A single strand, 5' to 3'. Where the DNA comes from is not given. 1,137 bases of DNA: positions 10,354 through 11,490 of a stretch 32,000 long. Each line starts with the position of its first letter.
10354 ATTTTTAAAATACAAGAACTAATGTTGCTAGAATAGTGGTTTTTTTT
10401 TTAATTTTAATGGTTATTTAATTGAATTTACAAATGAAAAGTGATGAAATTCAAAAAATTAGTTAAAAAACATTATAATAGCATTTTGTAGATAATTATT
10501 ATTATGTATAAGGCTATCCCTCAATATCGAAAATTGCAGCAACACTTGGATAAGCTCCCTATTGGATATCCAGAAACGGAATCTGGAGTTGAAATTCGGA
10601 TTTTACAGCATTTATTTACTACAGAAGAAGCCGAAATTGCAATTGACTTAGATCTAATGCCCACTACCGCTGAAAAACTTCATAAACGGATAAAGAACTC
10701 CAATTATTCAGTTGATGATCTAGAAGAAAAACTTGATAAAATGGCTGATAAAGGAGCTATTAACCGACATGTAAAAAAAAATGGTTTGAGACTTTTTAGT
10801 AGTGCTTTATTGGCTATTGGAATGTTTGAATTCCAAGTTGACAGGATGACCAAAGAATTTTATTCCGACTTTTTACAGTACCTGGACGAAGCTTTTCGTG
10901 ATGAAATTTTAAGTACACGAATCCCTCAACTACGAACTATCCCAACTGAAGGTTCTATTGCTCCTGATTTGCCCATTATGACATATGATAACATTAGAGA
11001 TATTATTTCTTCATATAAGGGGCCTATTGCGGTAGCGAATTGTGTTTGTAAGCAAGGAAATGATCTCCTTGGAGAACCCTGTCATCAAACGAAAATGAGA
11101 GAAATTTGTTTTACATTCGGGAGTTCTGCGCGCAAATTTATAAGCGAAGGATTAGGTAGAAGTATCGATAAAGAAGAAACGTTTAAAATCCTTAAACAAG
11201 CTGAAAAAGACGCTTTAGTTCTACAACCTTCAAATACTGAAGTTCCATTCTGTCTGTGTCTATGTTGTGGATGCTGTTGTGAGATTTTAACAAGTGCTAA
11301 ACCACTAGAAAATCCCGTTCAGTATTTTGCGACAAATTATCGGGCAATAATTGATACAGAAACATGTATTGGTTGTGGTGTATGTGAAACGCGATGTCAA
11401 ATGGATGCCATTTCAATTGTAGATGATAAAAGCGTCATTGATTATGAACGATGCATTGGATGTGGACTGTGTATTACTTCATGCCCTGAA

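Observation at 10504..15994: Activase plus two-subunit radical dehydratase/reductase cassette flanked by two direct paralogues of a Cys-rich Fe-S protein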

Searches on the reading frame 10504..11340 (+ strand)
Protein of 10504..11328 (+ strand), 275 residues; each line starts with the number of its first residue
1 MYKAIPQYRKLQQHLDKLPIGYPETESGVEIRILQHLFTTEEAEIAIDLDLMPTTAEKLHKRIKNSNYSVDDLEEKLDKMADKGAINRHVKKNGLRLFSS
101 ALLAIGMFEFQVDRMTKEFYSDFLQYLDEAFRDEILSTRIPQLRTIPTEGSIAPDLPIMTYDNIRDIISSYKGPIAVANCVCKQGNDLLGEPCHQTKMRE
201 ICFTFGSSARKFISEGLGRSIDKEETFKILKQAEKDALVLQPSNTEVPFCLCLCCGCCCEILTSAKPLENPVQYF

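Call 50: search_protein_representatives(protein=window:10504-11328:+)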
Query: 275 residues. Proteins with E-value up to 0.001 (for the whole library): 2384; up to 1e-10: 989; up to 1e-30: 191. The best 150 are listed.
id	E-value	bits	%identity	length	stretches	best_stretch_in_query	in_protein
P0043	1.2e-102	359.3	56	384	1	7-275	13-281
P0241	1.2e-76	274.1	48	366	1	8-275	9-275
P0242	2.4e-76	273.0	44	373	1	8-275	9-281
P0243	1.6e-75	270.4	46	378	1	6-275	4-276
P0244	2.2e-73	263.3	45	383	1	7-273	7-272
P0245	8.4e-73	261.4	49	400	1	8-275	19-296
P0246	4.5e-71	255.8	53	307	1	7-236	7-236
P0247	1.0e-69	251.3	53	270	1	7-212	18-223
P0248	7.9e-69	248.4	47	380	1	8-275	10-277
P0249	2.0e-68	247.1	47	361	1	8-271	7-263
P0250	4.2e-68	246.0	43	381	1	8-275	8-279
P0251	1.2e-67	244.5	43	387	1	8-275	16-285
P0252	7.8e-67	241.8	41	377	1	6-275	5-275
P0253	4.4e-66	239.4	40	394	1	8-274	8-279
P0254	6.3e-66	238.9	44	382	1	7-274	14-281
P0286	3.1e-54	200.5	39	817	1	8-265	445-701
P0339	6.9e-43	163.3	36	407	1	8-274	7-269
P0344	2.4e-42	161.6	38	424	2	90-274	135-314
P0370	1.4e-37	146.0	36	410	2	139-275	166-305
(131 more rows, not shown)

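Call 52: search_protein_families(library=pfam, proteins=[P0286, P0344, P0370, P0245, P0339], max_evalue=0.001)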
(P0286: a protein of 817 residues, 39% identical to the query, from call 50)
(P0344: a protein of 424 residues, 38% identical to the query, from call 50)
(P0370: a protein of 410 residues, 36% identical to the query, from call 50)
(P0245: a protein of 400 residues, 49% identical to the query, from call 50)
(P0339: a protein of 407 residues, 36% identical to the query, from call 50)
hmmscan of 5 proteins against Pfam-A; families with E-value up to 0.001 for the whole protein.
P0286 (817 aa): 11 families
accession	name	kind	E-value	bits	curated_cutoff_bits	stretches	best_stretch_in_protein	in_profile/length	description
PF01593.30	Amino_oxidase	-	6.4e-18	65.7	19.8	1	19-287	2-282/443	Flavin containing amine oxidoreductase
PF13450.12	NAD_binding_8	-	3.3e-14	53.3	21.9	1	13-77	1-66/68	NAD(P)-binding Rossmann-like domain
PF00037.32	Fer4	-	6.3e-08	32.6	21.1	1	751-773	2-24/24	4Fe-4S binding domain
PF01266.30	DAO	-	9.8e-08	32.3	27.9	1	13-46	4-36/353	FAD dependent oxidoreductase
PF12838.12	Fer4_7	-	1.2e-06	29.3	27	1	723-771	1-52/52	4Fe-4S dicluster domain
PF00890.30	FAD_binding_2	-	1.4e-06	28.2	20.4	1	13-47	4-37/414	FAD binding domain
PF13738.12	Pyr_redox_3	-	1.5e-06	28.2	30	1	13-43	2-31/305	Pyridine nucleotide-disulphide oxidoreductase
PF13187.11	Fer4_9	-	4.7e-06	27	27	1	723-772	1-52/52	4Fe-4S dicluster domain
PF12837.12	Fer4_6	-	2.4e-05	24.5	25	1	751-772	3-24/24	4Fe-4S binding domain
PF14697.11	Fer4_21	-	0.00012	22.6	35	1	750-782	1-36/59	4Fe-4S dicluster domain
PF12797.12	Fer4_2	-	0.00021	21.5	24.5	1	749-767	2-20/22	4Fe-4S binding domain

P0344 (424 aa): 9 families
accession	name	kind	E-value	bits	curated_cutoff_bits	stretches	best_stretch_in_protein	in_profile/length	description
PF00037.32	Fer4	-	9.3e-12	44.7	21.1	2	351-370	2-21/24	4Fe-4S binding domain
PF12838.12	Fer4_7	-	9.2e-10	39.3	27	1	327-370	1-51/52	4Fe-4S dicluster domain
PF13237.11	Fer4_10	-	1e-09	38.6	25.5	1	322-368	3-53/53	4Fe-4S dicluster domain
PF12837.12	Fer4_6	-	4.8e-09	36.2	25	1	353-369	5-21/24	4Fe-4S binding domain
PF12797.12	Fer4_2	-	2.6e-07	30.6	24.5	2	351-369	4-22/22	4Fe-4S binding domain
PF14697.11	Fer4_21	-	3.3e-07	30.8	35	1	323-370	3-54/59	4Fe-4S dicluster domain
PF13187.11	Fer4_9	-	4.9e-06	26.9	27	1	328-370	2-50/52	4Fe-4S dicluster domain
PF25160.1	LdpA_Fe-S-bd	-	4.5e-05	23.6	27.6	1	334-372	9-43/49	LdpA Fe-S cluster-binding domain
PF12800.12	Fer4_4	-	0.00021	21.8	24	1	354-369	1-16/17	4Fe-4S binding domain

P0370 (410 aa): 7 families
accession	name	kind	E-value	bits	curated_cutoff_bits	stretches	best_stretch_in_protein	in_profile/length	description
PF00037.32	Fer4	-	2.9e-10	40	21.1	2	345-367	2-24/24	4Fe-4S binding domain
PF12837.12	Fer4_6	-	9.7e-10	38.4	25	1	345-366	3-24/24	4Fe-4S binding domain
PF12838.12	Fer4_7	-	9.1e-08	32.9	27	1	317-365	1-52/52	4Fe-4S dicluster domain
PF14697.11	Fer4_21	-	1.1e-07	32.4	35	1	311-367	1-58/59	4Fe-4S dicluster domain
PF13187.11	Fer4_9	-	5.2e-07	30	27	1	317-366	1-52/52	4Fe-4S dicluster domain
PF12797.12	Fer4_2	-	7.9e-06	25.9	24.5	1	345-362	4-21/22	4Fe-4S binding domain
PF13237.11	Fer4_10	-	8.8e-05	22.8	25.5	1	312-361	3-52/53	4Fe-4S dicluster domain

P0245 (400 aa): 10 families
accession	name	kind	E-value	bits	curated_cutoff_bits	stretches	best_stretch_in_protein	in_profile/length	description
PF00037.32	Fer4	-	9.7e-12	44.6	21.1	1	333-354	2-23/24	4Fe-4S binding domain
PF12838.12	Fer4_7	-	1.6e-08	35.3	27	1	309-352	2-51/52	4Fe-4S dicluster domain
PF14697.11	Fer4_21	-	2.5e-06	27.9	35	1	305-350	4-52/59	4Fe-4S dicluster domain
PF12800.12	Fer4_4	-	5.6e-06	26.7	24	0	337-350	2-15/17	4Fe-4S binding domain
PF12837.12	Fer4_6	-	1.8e-05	24.9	25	1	335-354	5-24/24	4Fe-4S binding domain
PF12797.12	Fer4_2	-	2.1e-05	24.6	24.5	1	332-350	3-21/22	4Fe-4S binding domain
PF13534.11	Fer4_17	-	3.2e-05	24.8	22.2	0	338-356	1-19/61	4Fe-4S dicluster domain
PF13187.11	Fer4_9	-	0.00014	22.2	27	1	309-351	2-49/52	4Fe-4S dicluster domain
PF13237.11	Fer4_10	-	0.00032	21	25.5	1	304-349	4-52/53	4Fe-4S dicluster domain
PF13484.11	Fer4_16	-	0.00081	20.6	30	0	338-365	1-29/66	4Fe-4S double cluster binding domain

P0339 (407 aa): 10 families
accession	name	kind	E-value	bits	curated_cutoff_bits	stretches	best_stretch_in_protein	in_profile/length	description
PF00037.32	Fer4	-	4.8e-13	48.8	21.1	2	325-346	2-23/24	4Fe-4S binding domain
PF12838.12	Fer4_7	-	3.7e-12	47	27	1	283-345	2-52/52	4Fe-4S dicluster domain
PF13484.11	Fer4_16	-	5.4e-10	40.3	30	1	283-343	2-65/66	4Fe-4S double cluster binding domain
PF13187.11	Fer4_9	-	1.7e-09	38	27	1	282-346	1-52/52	4Fe-4S dicluster domain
PF13237.11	Fer4_10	-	1e-07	32.2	25.5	1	325-351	3-31/53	4Fe-4S dicluster domain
PF12837.12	Fer4_6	-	1.5e-07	31.4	25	1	324-346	2-24/24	4Fe-4S binding domain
PF13183.11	Fer4_8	-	7.1e-07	30.1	27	1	280-344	2-67/68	4Fe-4S dicluster domain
PF14697.11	Fer4_21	-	3.6e-06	27.5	35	1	324-352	1-30/59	4Fe-4S dicluster domain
PF12797.12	Fer4_2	-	7.6e-06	26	24.5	1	324-343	3-22/22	4Fe-4S binding domain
PF13534.11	Fer4_17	-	0.00012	22.9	22.2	1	282-344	1-59/61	4Fe-4S dicluster domain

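Call 62: predict_structure(alignment_id=A4)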
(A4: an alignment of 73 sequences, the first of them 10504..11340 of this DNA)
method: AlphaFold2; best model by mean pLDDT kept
length: 279 residues; sequences in the alignment: 73
mean_pLDDT: 85.8   pTM: 0.84
mean pLDDT of the five models: 85.8, 83.3, 82.2, 81.3, 80.7
residues with pLDDT >= 90: 166; 70-90: 79; 50-70: 15; < 50: 19
segments of 3 or more residues with pLDDT < 50: 145-157, 277-279
pLDDT, mean of each block of 10 residues (from residue 1): 78 93 95 97 96 94 84 96 92 91 89 95 95 75 49 50 87 95 94 93 91 91 97 89 78 80 77 59
secondary structure, 60 per line:
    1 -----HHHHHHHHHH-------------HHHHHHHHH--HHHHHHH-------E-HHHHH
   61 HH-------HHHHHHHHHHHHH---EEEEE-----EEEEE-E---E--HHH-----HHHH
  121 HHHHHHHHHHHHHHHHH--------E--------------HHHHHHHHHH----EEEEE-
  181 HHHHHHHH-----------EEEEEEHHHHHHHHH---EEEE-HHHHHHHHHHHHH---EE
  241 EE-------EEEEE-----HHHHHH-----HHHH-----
elements in order: H6-15 H29-37 H40-46 H56-62 H70-82 E86-90 E96-100 H117-137 H161-170 E175-179 H181-188 E200-205 H206-214 E218-221 H223-235 E239-242 E250-254 H260-265 H271-274

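Call 65: fold_search(model_id=the predicted structure, library=pdb)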
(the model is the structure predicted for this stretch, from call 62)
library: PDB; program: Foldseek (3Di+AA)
matches with E <= 10: 1011; with E <= 0.001: 0
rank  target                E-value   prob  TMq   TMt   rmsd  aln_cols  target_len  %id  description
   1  5trd_A                5.1e-02  0.23  0.18  0.21  13.2       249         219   12  Structure of RbkR (Riboflavin Kinase) from Thermoplasma acidophilum determined in complex with CTP and its cognate DNA (released 2016-11-23)
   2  2xub                  5.7e-02  0.82  0.24  0.17  11.2       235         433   11  Human RPC62 subunit structure (released 2011-03-02)
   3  4rb3_C                6.0e-02  1.00  0.23  0.43   3.6        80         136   18  Crystal structure of Magnetospirillum gryphiswaldense MSR-1 Fur-Mn2+-feoAB1 operator (released 2015-07-15)
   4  8ioi_A                6.0e-02  0.38  0.18  0.25  17.7       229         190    9  Crystal Structure of PadR- family transcriptional regulator Rv1176c from Mycobacterium tuberculosis H37Rv. (released 2024-03-13)
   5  5afq_A                6.3e-02  0.77  0.25  0.17  11.4       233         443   11  Crystal structure of RPC62 - RPC32 beta (released 2015-10-07)
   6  7a6h_O                6.7e-02  0.75  0.24  0.14  12.0       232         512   11  Cryo-EM structure of human apo RNA Polymerase III (released 2021-02-03)
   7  5nl9_A                7.9e-02  0.99  0.22  0.38   3.3        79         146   25  Crystal structure of a peroxide stress regulator from Leptospira interrogans (released 2017-11-22)
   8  5fd5_A                8.3e-02  0.99  0.22  0.41   4.7        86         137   19  manganese uptake regulator (released 2016-12-28)
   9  5fd5_D                8.3e-02  0.97  0.19  0.37   9.4        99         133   18  manganese uptake regulator (released 2016-12-28)
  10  5jbr_B                8.8e-02  0.94  0.24  0.41   7.2       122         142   12  Crystal structure of uncharacterized protein Bcav_2135 from Beutenbergia cavernae (released 2016-04-20)
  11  1sfx_A                8.8e-02  0.91  0.22  0.47   8.1       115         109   14  X-ray crystal structure of putative HTH transcription regulator from Archaeoglobus fulgidus (released 2004-08-03)
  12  1sd7_A                8.8e-02  0.54  0.17  0.35  12.5       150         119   11  Crystal Structure of a SeMet derivative of MecI at 2.65 A (released 2004-02-24)
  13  2zme_A                8.8e-02  0.33  0.16  0.20  13.5       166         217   14  Integrated structural and functional model of the human ESCRT-II complex (released 2008-11-04)
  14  2fu4_A                9.3e-02  0.99  0.17  0.52   6.7        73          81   20  Crystal Structure of the DNA binding domain of E.coli FUR (Ferric Uptake Regulator) (released 2006-05-16)
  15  5afq_B                9.3e-02  0.63  0.25  0.17  11.3       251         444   11  Crystal structure of RPC62 - RPC32 beta (released 2015-10-07)
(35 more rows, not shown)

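Call 83: search_solved_structures(query=A5, max_evalue=10, show_alignments=2)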
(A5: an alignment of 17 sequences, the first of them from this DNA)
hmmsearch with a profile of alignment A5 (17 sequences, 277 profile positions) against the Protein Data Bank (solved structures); distinct sequences matched with E-value up to 10: 2.
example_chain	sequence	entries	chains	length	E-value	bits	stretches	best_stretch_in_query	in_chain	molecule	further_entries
4aih_A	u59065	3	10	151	0.76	12.1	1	52-96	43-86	TRANSCRIPTIONAL REGULATOR SLYA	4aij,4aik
8a3k_UNK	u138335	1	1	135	2.8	10.3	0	44-81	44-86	sc-apCC-4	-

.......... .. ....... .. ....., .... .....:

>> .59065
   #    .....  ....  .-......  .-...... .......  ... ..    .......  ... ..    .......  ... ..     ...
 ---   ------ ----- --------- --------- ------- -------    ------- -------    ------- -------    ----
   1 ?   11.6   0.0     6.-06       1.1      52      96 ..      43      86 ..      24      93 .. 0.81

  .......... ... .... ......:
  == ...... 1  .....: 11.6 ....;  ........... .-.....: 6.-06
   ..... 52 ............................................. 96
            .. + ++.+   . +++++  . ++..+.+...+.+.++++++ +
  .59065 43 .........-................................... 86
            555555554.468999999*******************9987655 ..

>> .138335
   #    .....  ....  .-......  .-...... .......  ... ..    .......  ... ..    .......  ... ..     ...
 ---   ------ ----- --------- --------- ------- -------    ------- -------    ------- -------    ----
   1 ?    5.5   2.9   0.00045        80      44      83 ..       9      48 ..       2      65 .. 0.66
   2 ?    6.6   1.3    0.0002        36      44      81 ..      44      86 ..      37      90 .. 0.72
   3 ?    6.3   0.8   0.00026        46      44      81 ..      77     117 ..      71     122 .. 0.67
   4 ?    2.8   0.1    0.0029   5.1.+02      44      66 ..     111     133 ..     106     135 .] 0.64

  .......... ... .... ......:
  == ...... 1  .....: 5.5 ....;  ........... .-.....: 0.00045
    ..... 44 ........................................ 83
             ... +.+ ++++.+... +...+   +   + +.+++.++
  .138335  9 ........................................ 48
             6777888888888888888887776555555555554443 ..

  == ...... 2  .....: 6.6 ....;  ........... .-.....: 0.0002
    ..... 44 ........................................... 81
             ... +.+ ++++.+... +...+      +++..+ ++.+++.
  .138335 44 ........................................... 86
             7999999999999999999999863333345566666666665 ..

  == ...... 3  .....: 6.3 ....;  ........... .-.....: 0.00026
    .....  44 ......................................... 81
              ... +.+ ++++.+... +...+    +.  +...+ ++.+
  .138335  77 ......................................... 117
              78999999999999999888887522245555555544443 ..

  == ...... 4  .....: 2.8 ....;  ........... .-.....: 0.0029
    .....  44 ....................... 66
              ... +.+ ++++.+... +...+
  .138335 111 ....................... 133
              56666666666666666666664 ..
